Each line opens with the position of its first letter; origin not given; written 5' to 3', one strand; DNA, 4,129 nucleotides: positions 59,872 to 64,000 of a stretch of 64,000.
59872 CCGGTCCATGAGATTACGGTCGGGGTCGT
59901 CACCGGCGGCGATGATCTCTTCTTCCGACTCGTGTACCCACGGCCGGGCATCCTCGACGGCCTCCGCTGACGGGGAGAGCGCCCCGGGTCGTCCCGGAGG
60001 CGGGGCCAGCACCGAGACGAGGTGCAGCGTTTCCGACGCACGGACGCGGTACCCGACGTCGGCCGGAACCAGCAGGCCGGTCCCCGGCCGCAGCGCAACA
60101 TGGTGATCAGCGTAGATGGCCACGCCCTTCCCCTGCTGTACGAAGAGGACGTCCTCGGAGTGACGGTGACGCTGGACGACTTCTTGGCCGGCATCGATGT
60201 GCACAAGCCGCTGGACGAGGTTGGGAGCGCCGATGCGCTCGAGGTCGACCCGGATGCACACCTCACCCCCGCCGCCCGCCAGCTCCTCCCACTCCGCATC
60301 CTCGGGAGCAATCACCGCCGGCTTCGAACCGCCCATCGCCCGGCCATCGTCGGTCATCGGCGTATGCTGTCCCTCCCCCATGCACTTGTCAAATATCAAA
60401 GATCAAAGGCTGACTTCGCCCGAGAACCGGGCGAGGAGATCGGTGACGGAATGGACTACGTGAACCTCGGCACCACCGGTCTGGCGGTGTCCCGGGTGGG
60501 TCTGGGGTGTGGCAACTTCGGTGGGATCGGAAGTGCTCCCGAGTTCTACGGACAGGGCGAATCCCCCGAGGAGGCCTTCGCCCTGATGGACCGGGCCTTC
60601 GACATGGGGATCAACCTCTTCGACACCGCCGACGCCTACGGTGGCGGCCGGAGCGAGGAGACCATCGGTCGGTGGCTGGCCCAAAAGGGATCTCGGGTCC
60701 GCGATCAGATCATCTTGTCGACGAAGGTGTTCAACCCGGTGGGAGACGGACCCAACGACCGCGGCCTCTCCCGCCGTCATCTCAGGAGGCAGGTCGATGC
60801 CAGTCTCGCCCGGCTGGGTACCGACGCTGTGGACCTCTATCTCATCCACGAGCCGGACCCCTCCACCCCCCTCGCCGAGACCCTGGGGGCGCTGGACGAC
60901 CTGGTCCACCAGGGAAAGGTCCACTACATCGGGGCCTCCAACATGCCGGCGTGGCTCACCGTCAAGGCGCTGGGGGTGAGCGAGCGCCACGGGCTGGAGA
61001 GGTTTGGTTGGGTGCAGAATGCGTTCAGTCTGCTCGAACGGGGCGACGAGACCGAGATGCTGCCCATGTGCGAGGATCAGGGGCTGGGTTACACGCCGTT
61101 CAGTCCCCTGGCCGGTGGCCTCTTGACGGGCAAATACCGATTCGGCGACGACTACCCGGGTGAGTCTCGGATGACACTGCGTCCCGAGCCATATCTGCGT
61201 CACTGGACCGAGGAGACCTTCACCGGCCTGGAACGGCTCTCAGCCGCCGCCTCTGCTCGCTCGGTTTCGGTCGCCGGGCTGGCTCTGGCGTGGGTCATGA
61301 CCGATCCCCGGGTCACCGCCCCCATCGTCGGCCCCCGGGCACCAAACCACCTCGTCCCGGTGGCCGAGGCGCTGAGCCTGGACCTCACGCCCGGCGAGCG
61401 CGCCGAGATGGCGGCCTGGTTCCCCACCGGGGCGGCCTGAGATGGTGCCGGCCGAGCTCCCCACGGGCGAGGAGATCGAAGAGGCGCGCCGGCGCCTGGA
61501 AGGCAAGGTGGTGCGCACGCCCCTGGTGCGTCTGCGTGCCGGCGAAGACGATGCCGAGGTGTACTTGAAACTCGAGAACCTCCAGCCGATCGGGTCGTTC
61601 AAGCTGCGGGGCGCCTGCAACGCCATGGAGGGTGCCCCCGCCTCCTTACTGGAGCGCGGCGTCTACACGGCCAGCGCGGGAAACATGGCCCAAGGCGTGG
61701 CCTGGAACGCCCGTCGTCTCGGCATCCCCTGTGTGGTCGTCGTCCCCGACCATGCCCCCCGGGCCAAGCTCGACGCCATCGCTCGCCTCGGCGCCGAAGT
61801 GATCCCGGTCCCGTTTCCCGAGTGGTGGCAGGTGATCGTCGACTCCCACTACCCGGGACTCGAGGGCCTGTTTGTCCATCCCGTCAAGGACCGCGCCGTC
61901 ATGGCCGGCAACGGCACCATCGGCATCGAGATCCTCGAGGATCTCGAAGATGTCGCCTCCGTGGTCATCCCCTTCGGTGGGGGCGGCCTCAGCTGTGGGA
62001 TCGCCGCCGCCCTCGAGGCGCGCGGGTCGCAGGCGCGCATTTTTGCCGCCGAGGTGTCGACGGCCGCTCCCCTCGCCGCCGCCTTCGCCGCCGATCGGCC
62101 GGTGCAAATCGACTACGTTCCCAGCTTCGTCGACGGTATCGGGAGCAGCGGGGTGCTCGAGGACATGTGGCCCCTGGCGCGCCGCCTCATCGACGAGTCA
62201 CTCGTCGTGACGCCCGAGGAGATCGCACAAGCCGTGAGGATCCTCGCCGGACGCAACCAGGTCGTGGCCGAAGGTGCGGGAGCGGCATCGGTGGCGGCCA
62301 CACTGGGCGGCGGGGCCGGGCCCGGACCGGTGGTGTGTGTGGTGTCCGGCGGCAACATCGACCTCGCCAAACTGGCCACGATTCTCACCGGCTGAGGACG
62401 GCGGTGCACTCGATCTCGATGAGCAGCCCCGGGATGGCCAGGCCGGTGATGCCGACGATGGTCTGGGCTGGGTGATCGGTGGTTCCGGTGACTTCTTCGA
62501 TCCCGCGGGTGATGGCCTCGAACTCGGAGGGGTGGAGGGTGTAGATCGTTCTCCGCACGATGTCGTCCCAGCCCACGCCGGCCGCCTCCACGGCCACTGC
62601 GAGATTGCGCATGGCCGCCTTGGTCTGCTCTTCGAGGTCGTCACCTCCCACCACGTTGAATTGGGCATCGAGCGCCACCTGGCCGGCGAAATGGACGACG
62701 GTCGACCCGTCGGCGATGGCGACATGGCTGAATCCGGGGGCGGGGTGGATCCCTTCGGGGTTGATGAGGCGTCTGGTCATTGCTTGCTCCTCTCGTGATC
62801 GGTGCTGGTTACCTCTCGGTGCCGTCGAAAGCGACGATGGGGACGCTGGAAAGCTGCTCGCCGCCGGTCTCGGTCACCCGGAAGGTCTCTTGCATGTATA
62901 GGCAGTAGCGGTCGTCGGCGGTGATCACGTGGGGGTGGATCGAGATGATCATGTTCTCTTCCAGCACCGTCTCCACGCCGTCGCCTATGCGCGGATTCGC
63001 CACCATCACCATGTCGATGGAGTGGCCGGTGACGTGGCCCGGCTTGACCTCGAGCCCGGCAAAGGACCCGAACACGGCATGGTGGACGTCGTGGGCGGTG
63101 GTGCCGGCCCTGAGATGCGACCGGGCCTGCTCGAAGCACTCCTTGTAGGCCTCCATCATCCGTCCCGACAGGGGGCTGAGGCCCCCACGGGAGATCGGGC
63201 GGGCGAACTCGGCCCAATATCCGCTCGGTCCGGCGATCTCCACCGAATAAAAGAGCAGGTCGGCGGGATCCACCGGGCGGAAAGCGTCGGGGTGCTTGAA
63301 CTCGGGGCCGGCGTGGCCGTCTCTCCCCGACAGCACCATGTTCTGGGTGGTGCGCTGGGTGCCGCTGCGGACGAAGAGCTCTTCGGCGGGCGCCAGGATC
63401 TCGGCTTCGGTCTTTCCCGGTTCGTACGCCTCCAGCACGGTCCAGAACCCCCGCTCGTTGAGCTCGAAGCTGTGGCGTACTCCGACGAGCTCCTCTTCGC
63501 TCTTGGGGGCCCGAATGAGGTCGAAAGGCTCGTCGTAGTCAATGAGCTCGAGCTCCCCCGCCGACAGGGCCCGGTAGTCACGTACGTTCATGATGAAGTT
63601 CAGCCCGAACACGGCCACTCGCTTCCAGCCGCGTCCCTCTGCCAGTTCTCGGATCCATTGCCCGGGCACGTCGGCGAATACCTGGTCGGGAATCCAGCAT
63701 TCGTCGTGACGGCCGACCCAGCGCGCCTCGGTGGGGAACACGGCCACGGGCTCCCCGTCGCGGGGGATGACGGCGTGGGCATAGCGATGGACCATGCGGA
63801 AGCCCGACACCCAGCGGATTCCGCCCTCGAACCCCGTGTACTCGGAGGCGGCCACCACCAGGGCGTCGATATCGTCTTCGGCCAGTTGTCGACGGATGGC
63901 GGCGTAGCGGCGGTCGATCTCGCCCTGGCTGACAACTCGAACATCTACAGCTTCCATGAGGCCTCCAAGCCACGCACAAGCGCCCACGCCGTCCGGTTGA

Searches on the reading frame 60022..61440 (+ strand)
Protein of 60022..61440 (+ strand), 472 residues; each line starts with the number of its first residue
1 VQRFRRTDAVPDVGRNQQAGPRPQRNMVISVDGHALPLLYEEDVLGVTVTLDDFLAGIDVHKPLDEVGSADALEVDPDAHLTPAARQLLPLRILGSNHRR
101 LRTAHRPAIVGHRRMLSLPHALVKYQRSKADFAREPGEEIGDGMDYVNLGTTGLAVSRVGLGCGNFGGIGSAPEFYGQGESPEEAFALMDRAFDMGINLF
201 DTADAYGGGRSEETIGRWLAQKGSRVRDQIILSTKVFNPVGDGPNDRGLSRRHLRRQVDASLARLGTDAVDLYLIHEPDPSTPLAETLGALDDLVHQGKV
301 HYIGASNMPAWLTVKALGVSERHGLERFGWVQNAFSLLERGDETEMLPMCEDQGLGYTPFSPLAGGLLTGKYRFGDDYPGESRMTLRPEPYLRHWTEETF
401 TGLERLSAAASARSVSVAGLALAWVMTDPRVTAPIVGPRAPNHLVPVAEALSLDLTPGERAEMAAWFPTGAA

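Call 78: search_protein_families(library=pfam, proteins=[window:60022-61440:+], max_evalue=0.00001)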
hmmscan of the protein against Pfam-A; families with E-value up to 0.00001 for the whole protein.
window:60022-61440:+ (472 aa): 1 family
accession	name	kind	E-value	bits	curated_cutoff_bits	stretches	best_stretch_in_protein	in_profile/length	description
PF00248.27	Aldo_ket_red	-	1.7e-71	241.1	24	1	160-462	3-285/291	Aldo/keto reductase family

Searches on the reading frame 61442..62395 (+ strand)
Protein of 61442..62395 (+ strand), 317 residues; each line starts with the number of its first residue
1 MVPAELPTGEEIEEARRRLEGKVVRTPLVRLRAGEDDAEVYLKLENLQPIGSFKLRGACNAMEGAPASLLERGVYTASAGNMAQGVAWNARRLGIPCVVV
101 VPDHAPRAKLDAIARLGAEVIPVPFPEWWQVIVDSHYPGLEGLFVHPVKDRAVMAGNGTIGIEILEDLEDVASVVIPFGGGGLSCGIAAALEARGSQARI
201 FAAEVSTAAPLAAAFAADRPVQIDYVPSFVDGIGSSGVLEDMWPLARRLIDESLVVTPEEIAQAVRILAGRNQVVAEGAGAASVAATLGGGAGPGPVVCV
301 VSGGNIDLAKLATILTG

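Call 78: search_protein_families(library=pfam, proteins=[window:61442-62395:+], max_evalue=0.00001)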
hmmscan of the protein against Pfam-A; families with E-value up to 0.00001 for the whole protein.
window:61442-62395:+ (317 aa): 1 family
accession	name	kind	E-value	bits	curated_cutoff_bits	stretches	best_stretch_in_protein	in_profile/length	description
PF00291.31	PALP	-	4.4e-67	226.9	35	1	23-303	5-295/295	Pyridoxal-phosphate dependent enzyme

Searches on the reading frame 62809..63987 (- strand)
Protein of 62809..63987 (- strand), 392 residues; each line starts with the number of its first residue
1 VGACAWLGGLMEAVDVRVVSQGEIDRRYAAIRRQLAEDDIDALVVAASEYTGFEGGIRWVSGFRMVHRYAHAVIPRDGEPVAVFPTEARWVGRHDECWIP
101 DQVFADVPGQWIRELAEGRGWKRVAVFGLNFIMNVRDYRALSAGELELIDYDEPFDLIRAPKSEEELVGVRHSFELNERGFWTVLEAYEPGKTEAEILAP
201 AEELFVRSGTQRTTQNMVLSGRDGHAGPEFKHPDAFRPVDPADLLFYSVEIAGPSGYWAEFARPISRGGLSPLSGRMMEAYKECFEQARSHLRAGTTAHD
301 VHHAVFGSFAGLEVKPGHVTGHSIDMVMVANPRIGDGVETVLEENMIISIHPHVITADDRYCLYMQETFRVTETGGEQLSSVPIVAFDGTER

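Call 78: search_protein_families(library=pfam, proteins=[window:62809-63987:-], max_evalue=0.00001)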
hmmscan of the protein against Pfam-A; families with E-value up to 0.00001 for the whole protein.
window:62809-63987:- (392 aa): 1 family
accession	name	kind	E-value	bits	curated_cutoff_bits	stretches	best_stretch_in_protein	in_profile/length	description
PF00557.29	Peptidase_M24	-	1.8e-17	64.3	23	1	171-373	4-208/208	Metallopeptidase family M24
